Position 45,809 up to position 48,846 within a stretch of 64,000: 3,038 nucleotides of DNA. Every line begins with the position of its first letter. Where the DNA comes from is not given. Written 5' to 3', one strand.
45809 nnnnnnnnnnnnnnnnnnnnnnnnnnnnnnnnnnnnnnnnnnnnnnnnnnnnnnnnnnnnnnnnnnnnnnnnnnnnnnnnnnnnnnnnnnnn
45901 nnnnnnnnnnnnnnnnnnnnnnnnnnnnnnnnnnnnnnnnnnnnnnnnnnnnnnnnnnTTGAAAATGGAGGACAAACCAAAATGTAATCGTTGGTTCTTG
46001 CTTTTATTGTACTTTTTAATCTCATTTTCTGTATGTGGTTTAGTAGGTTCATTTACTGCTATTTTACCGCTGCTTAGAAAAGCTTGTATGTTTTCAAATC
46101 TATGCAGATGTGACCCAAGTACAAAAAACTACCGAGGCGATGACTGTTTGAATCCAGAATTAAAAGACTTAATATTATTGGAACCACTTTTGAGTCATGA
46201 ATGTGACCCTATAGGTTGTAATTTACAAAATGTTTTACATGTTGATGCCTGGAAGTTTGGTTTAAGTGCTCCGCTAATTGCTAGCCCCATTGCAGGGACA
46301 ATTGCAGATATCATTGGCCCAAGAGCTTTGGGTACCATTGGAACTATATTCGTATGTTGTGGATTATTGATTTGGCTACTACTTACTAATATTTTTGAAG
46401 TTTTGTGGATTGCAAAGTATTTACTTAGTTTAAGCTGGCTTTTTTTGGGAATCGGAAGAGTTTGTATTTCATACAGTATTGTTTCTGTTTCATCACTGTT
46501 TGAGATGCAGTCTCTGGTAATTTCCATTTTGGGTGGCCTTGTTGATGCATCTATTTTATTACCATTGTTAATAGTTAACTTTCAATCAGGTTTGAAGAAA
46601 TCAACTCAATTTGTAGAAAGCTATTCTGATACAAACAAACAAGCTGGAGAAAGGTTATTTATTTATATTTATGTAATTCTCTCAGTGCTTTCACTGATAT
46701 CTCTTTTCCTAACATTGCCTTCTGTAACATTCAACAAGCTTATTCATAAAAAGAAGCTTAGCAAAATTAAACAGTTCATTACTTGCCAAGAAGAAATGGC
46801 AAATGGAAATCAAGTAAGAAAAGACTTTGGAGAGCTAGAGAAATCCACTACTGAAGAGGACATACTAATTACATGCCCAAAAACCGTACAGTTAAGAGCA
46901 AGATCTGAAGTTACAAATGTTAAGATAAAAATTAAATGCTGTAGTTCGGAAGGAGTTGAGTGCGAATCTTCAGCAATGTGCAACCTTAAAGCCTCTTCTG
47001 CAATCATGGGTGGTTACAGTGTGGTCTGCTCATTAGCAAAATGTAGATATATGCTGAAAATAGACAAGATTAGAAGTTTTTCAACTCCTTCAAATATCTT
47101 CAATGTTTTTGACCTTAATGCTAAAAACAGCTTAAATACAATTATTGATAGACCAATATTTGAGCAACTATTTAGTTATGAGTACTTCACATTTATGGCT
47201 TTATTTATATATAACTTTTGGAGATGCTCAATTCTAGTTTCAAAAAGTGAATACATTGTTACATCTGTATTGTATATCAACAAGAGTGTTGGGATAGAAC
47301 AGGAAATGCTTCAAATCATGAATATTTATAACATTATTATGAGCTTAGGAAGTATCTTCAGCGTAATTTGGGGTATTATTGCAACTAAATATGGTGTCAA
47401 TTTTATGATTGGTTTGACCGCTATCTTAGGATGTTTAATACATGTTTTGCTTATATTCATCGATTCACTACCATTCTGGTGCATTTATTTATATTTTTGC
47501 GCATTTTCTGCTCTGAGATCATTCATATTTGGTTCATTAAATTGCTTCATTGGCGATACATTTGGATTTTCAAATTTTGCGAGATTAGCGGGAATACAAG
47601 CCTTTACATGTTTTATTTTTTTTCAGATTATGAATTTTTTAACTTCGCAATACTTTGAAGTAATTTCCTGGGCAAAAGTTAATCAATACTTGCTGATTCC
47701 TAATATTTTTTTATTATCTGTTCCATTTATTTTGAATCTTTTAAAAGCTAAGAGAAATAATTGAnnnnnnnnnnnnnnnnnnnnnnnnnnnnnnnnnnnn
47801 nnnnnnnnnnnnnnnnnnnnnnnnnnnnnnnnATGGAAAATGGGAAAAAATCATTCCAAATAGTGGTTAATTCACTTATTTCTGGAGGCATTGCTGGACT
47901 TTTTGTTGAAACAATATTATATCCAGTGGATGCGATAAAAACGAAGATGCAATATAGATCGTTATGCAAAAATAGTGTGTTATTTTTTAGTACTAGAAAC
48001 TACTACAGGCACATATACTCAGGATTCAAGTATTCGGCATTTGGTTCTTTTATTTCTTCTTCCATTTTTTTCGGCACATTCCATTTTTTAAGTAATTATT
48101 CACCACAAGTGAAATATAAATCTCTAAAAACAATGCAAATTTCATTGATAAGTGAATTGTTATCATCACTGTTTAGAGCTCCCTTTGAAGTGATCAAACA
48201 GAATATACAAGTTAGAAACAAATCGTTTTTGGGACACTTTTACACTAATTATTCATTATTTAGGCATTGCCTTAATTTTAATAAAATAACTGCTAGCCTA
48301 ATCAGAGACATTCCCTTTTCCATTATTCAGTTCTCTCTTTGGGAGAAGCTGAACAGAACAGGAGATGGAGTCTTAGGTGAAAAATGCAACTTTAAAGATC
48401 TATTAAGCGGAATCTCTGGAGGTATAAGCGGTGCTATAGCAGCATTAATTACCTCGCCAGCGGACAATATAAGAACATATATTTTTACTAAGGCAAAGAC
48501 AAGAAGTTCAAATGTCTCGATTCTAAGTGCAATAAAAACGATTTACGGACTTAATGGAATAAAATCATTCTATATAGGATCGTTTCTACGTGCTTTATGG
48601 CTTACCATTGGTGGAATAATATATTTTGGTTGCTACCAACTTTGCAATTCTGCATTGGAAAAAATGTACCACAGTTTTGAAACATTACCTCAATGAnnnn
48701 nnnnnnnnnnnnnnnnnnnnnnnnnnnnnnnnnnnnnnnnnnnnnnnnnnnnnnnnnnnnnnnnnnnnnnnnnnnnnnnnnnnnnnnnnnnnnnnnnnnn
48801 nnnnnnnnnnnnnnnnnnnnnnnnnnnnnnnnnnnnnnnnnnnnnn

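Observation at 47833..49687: Two mitochondrial-carrier-family genes arranged tail-to-tail with their stop codons about 1 bp apart, one of them highly divergent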

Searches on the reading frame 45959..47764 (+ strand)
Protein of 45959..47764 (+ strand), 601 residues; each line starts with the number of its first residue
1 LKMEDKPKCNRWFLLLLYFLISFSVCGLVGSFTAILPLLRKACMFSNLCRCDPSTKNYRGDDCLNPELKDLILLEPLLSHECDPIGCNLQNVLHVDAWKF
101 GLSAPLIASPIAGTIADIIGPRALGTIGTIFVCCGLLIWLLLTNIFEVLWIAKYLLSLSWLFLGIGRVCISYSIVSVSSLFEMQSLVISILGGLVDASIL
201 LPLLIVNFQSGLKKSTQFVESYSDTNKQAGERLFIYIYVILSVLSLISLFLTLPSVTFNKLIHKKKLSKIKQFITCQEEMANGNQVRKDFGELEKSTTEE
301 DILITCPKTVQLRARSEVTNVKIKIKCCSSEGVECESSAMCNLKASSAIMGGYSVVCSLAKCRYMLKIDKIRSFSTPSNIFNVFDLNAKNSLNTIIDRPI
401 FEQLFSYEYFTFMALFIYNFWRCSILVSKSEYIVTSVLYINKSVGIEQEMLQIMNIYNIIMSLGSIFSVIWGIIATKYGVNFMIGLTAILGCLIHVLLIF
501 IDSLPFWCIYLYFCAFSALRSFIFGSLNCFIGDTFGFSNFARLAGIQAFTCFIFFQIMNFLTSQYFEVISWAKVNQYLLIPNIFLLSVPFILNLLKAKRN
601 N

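Call 4: search_protein_families(library=pfam, proteins=[window:45959-47764:+], max_evalue=10)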
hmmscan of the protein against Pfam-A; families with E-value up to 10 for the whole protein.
window:45959-47764:+ (601 aa): 1 family
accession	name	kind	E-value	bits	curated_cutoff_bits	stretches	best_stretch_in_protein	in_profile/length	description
PF07690.21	MFS_1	-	1.3e-06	28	33.4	1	104-551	44-339/347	Major Facilitator Superfamily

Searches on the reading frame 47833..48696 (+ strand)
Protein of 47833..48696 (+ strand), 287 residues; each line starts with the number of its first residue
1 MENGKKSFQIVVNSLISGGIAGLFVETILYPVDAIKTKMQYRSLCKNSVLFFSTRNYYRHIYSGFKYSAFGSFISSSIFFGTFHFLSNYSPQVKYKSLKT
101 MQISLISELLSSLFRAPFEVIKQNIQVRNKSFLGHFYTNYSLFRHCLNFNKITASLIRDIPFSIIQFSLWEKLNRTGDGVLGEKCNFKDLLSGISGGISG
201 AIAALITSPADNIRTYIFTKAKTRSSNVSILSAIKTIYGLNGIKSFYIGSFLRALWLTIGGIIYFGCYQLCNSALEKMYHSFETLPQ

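Call 4: search_protein_families(library=pfam, proteins=[window:47833-48696:+], max_evalue=10)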
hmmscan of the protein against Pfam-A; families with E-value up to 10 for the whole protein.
window:47833-48696:+ (287 aa): 4 families
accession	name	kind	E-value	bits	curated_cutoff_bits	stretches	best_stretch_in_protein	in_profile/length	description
PF00153.32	Mito_carr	-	7.7e-33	112.5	22.3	3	193-277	9-94/96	Mitochondrial carrier protein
PF09775.14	Keratin_assoc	-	0.074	13.2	23.5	1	48-116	14-80/129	Keratinocyte-associated protein 2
PF09515.15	Thia_YuaJ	-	0.079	13.5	25.8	1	242-268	109-135/177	Thiamine transporter protein (Thia_YuaJ)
PF18405.6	SLC25_like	-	0.5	9.8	34.5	1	194-236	185-227/285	Mitochondrial SLC25 homolog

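Call 6: search_solved_structures(query=window:47833-48696:+, max_evalue=1)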
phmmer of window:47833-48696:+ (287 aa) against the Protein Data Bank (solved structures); distinct sequences matched with E-value up to 1: 8.
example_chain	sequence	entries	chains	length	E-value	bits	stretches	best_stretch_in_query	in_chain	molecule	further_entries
1okc_A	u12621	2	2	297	0.00018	24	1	154-272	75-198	ADP, ATP CARRIER PROTEIN HEART ISOFORM T1 | ADP/ATP TRANSLOCASE 1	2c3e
2lck_A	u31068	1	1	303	0.00062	22.3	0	149-252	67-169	Mitochondrial uncoupling protein 2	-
9wv2_K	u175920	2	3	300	0.0016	20.9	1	12-130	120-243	Mitochondrial GTP/GDP carrier protein 1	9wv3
8g8w_A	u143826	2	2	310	0.0024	20.3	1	14-278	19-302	Mitochondrial brown fat uncoupling protein 1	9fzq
8hbv_A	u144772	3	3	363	0.0048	19.4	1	14-278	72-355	Mitochondrial brown fat uncoupling protein 1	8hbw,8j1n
7w5z_M2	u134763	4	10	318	0.0061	19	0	192-272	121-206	2-oxoglutarate/malate carrier protein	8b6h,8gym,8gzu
8bqs_DV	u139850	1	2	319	0.0068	18.9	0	192-272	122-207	2-oxoglutarate/malate carrier protein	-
4c9j_A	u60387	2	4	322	0.048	16.1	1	151-269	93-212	ADP, ATP CARRIER PROTEIN 3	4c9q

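Call 8: find_homologous_proteins(query=window:47833-48696:+)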
Query window:47833-48696:+ (287 aa): 11 proteins with E <= 0.001 among 1657 candidates.
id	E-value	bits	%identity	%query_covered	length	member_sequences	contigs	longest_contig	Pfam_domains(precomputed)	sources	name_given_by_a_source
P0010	2.5e-184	629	100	100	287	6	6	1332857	PF00153.33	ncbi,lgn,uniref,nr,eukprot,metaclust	ncbi:mitochondrial carrier protein, 4 transmembrane domain [Cryptosporidium parvum Iowa II]|uniref:M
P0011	8.1e-96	338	59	97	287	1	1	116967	PF00153.33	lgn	-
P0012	3.1e-92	327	58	97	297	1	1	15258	PF00153.33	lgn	-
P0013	2.7e-14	71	27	91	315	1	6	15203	PF00153.33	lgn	-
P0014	9.6e-13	66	26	91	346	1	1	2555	PF00153.33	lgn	-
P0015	7.7e-10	56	27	92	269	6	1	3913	PF00153.33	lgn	-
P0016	4.0e-8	51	27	92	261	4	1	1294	PF00153.33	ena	-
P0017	2.9e-6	45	25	45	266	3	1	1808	PF00153.33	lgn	-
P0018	3.0e-6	45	28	70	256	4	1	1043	PF00153.33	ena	-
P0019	1.2e-5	43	26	85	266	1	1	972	PF00153.33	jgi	-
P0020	3.8e-5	41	30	41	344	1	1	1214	PF00153.33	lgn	-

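Call 77: search_protein_families(library=ncbifam, proteins=[window:47833-48696:+], max_evalue=0.01)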
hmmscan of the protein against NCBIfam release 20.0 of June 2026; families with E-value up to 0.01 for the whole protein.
window:47833-48696:+ (287 aa): 0 families
